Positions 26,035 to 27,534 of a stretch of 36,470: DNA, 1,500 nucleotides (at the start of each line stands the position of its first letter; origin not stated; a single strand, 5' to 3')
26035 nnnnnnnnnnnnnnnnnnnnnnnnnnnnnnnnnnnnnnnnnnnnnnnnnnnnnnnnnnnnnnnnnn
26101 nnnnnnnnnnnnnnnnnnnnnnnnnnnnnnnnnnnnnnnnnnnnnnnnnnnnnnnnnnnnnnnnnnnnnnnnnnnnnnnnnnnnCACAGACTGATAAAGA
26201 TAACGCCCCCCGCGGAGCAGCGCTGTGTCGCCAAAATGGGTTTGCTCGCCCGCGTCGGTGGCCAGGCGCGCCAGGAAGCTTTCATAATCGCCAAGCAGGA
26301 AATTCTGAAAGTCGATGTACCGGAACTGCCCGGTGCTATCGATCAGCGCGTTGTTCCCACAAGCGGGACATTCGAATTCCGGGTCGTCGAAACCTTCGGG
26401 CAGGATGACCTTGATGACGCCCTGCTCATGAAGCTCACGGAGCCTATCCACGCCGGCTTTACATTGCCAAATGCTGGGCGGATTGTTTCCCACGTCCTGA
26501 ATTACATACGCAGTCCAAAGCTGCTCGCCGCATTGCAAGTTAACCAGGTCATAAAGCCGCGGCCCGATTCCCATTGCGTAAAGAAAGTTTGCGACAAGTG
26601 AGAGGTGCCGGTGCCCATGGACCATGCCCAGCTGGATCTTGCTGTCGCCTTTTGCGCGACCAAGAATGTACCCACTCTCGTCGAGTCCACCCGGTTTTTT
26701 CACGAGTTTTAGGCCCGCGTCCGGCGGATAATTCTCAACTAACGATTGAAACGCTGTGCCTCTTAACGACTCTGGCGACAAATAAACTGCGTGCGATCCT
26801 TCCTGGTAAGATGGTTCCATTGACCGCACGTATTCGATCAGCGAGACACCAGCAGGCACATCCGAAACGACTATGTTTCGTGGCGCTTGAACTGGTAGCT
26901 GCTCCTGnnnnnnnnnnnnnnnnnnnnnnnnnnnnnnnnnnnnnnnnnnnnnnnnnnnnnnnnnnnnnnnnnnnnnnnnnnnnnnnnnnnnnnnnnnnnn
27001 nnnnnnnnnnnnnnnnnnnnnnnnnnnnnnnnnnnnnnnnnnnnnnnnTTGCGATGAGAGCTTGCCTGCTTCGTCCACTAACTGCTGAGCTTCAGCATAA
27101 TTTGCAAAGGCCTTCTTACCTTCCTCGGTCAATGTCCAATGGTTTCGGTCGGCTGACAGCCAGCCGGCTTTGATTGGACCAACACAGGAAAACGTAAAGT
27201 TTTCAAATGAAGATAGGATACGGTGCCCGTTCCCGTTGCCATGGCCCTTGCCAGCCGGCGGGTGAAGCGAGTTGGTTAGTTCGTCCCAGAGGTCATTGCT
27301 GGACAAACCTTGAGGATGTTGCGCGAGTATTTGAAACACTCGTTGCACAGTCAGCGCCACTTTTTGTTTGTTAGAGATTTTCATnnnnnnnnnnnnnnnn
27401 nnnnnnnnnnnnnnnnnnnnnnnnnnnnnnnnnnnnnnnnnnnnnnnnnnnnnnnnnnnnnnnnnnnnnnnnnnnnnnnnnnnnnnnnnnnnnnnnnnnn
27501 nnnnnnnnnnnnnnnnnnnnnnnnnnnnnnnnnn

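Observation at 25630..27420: Orphan three-domain protein (winged helix, ATP-binding-like core, FkbM-like methyltransferase) packed between the Wzx flippase and the Wzy-like gene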

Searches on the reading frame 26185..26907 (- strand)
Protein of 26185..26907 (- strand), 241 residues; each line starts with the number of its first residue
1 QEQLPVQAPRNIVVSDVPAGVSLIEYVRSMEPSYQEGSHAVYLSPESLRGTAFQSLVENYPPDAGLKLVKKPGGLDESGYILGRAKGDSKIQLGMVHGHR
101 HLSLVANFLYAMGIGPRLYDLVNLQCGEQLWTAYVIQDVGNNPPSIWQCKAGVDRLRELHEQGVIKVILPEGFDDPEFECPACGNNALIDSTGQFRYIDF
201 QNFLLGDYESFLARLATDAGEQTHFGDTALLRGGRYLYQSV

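Call 34: predict_structure(alignment_id=A2)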
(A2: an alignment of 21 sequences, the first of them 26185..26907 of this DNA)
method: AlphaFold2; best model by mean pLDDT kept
length: 241 residues; sequences in the alignment: 21
mean_pLDDT: 81.1   pTM: 0.79
mean pLDDT of the five models: 81.1, 76.8, 72.7, 70.9, 70.1
residues with pLDDT >= 90: 92; 70-90: 105; 50-70: 19; < 50: 25
segments of 3 or more residues with pLDDT < 50: 1-6, 224-241
pLDDT, mean of each block of 10 residues (from residue 1): 50 84 88 82 90 84 92 85 66 78 89 91 90 93 94 95 89 92 90 92 84 69 45 36 35
secondary structure, 60 per line:
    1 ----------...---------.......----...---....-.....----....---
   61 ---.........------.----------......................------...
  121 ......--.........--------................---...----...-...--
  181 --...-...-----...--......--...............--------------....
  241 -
elements in order: E11-13 H23-29 E34-36 E40-43 H45-49 H54-57 E64-72 H90-97 H99-111 E118-126 E129-137 H146-161 E165-167 E187-189 E195-197 E203-205 H208-222 H237-240
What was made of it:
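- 26236..26898 (-): Atypical protein-kinase-like domain (aa 163-383). Key residues: beta3 Lys226; D279; D/E336; the C-P340-x-C342-x-x-N345 loop; and the Y-I-D358-F-Q360-N-F motif, equivalent to DFG. Domain model pLDDT 81 (call 34).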

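Call 37: fold_search(model_id=the predicted structure, library=pdb)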
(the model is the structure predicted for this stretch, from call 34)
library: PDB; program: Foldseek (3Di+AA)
matches with E <= 10: 1293; with E <= 0.001: 0
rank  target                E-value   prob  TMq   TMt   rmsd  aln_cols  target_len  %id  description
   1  5csh_B                1.3e-03  1.00  0.38  0.29   5.9       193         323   13  Crystal Structure of CK2alpha with Compound 4 bound (released 2016-07-27)
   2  5clp_A                1.4e-03  1.00  0.38  0.29   6.3       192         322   14  Crystal Structure of CK2alpha with 3,4-dichlorophenethylamine bound (released 2016-07-27)
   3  7vbt_A                2.0e-03  0.94  0.30  0.25  12.6       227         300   13  Crystal structure of RIOK2 in complex with CQ211 (released 2022-07-06)
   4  5cs6_A                2.3e-03  1.00  0.36  0.28   6.5       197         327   14  Crystal Structure of CK2alpha with Compound 3 bound (released 2016-07-27)
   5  5csh_A                2.6e-03  1.00  0.37  0.29   6.3       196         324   13  Crystal Structure of CK2alpha with Compound 4 bound (released 2016-07-27)
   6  5otl_A                2.7e-03  1.00  0.37  0.29   6.1       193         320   13  The crystal structure of CK2alpha in complex with compound 29 (released 2018-02-28)
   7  5otp_B                2.7e-03  1.00  0.37  0.29   6.1       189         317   14  The crystal structure of CK2alpha in complex with an analogue of compound 22 (released 2018-09-05)
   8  5cs6_B                3.1e-03  1.00  0.37  0.30   6.3       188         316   14  Crystal Structure of CK2alpha with Compound 3 bound (released 2016-07-27)
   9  5moe_B                3.1e-03  1.00  0.37  0.28   6.5       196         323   14  Crystal Structure of CK2alpha with N-(3-(((2-chloro-[1,1'-biphenyl]-4-yl)methyl)amino)propyl)methanesulfonamide bound (released 2017-05-24)
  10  2ito                  3.7e-03  0.98  0.33  0.27   8.5       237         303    9  Crystal structure of EGFR kinase domain G719S mutation in complex with Iressa (released 2007-04-03)
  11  6hk6_A                3.9e-03  0.72  0.27  0.24  13.3       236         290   13  Human RIOK2 bound to inhibitor (released 2018-10-24)
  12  8sc7                  4.1e-03  0.97  0.32  0.25   8.4       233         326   10  Structure of EGFR in complex with MTX-531 (released 2024-06-12)
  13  3ofm                  4.4e-03  1.00  0.37  0.29   5.9       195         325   13  Structure of a human CK2alpha prime, the paralog isoform of the catalytic subunit of protein kinase CK2 from Homo sapien (released 2011-01-19)
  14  6fdm_D                4.4e-03  0.80  0.29  0.26  13.2       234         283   13  Human Rio2 kinase structure (released 2019-01-30)
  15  9eq0_A                4.9e-03  0.99  0.36  0.28   5.8       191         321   15  Crystal structure of human Casein Kinase II subunit alpha (CK2a1) in complex with allosteric ligand FGJG12 (released 2024-05-01)
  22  4azt                  6.6e-03  0.94  0.30  0.19  11.1       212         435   10  Co-crystal structure of WbdD and kinase inhibitor LY294002. (released 2012-09-26)
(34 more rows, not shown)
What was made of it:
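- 26236..26898 (-): All top-50 Foldseek PDB hits are protein kinases: CK2alpha E 1.3e-3, RIO2, EGFR, WbdD 4azt (call 37).
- On Protein-kinase-like superfamily (fold level): The E-values are marginal (>=1.3e-3) and TM is 0.38/0.29 (call 37).
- Closest known: Minimal / atypical protein-kinase-like kinases. Same: RIO2 is among the best fold hits (call 37).
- All 50 best PDB fold matches are protein kinases, including the sugar kinase WbdD (call 37). The fold matches for the central domain are marginal: E ~1e-3, TM 0.38/0.29 (call 37). WbdD is among the fold hits (call 37).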

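Call 42: search_solved_structures(query=A4, max_evalue=10, show_alignments=4)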
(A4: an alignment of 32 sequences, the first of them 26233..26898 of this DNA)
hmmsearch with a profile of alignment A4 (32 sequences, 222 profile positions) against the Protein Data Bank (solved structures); distinct sequences matched with E-value up to 10: 2.
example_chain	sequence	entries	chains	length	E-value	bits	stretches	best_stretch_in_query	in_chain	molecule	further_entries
7du6_A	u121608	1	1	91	0.018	17.5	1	45-70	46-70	mkDPBB_sym2 protein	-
7di1_A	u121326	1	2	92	0.68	12.3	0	44-69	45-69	mkDPBB_sym_86 protein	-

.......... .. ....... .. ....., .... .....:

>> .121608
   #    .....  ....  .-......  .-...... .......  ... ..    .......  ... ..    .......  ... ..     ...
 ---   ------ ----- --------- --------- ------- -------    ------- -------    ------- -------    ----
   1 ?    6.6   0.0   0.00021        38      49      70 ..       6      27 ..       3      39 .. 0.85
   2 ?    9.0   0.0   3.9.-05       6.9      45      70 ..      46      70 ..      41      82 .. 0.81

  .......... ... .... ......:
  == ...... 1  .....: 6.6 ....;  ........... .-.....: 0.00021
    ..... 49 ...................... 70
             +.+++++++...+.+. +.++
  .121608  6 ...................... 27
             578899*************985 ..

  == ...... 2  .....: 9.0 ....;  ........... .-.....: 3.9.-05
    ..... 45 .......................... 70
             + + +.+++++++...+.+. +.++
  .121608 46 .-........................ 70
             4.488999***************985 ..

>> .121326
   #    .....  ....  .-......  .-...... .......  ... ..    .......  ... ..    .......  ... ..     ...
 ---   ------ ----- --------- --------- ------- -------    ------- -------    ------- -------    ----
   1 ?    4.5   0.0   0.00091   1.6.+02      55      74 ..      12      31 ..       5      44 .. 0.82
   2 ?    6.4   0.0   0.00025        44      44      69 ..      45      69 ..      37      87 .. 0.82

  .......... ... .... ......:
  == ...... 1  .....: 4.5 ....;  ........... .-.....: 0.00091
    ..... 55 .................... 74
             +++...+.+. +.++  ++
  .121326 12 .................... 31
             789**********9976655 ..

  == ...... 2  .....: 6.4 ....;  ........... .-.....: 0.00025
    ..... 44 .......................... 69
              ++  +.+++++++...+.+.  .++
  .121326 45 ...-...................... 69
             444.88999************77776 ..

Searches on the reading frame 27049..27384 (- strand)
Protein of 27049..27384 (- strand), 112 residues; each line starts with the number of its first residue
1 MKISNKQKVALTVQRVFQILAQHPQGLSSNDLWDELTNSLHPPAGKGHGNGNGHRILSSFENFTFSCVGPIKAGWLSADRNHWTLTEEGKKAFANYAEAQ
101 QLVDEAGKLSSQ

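Call 55: search_solved_structures(query=A5, max_evalue=10, show_alignments=2)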
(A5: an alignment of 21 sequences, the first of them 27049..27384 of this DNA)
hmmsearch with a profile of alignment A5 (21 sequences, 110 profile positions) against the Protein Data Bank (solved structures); distinct sequences matched with E-value up to 10: 0.

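Call 56: search_protein_families(library=pfam, alignment_id=A5, max_evalue=1)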
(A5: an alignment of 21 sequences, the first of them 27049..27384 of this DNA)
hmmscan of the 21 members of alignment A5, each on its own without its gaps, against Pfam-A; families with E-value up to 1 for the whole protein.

A. member 1, window:27049-27384:- (112 aa): 2 families
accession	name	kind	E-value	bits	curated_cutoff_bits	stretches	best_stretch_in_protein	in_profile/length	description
PF13601.12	HTH_34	-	0.077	13.6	27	1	80-99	56-75/80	Winged helix DNA-binding domain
PF14338.12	Mrr_N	-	0.14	12.7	29.5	1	71-93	62-85/87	Mrr N-terminal domain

B. families by the number of members that match (of 21 scanned): 14 families
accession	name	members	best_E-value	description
PF14338.12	Mrr_N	5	1.5e-05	Mrr N-terminal domain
PF06969.22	HemN_C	3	0.018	HemN C-terminal domain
PF13601.12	HTH_34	2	0.014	Winged helix DNA-binding domain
PF23159.1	WH_Rok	2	0.048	Repressor Rok winged helix domain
PF25213.1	HVO_A0261_N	2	0.18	HVO_A0261 N-terminal domain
PF04741.18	InvH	1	0.0066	InvH outer membrane lipoprotein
PF22106.1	NGO1945_C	1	0.026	NGO1945 C-terminal domain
PF17808.7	fn3_PAP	1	0.042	Fn3-like domain from Purple Acid Phosphatase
PF21212.3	Dimerisation2-like_dom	1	0.056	Dimerisation2-like domain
PF24938.1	DUF7755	1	0.087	Domain of unknown function (DUF7755)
PF08279.18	HTH_11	1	0.1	HTH domain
PF12339.13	DNAJ_related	1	0.18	DNA-J related protein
PF12840.13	HTH_20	1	0.19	Helix-turn-helix domain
PF13286.11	HD_assoc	1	0.2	Phosphohydrolase-associated domain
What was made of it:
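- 27100..27384 (-): N-terminal winged helix (aa 1-95), with a low-confidence Gly/Asn-rich loop at aa 42-56. Mrr_N-like. Mrr_N hits in 5 of 21 homologues, best E 1.5e-5, window E 0.14 (call 56).
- On Mrr_N winged helix (PF14338): Five of 21 homologues match, best E 1.5e-5 (call 56).
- Closest known: Mrr_N winged helix. Same: Five of 21 homologues match the profile, up to E 1.5e-5 (call 56).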
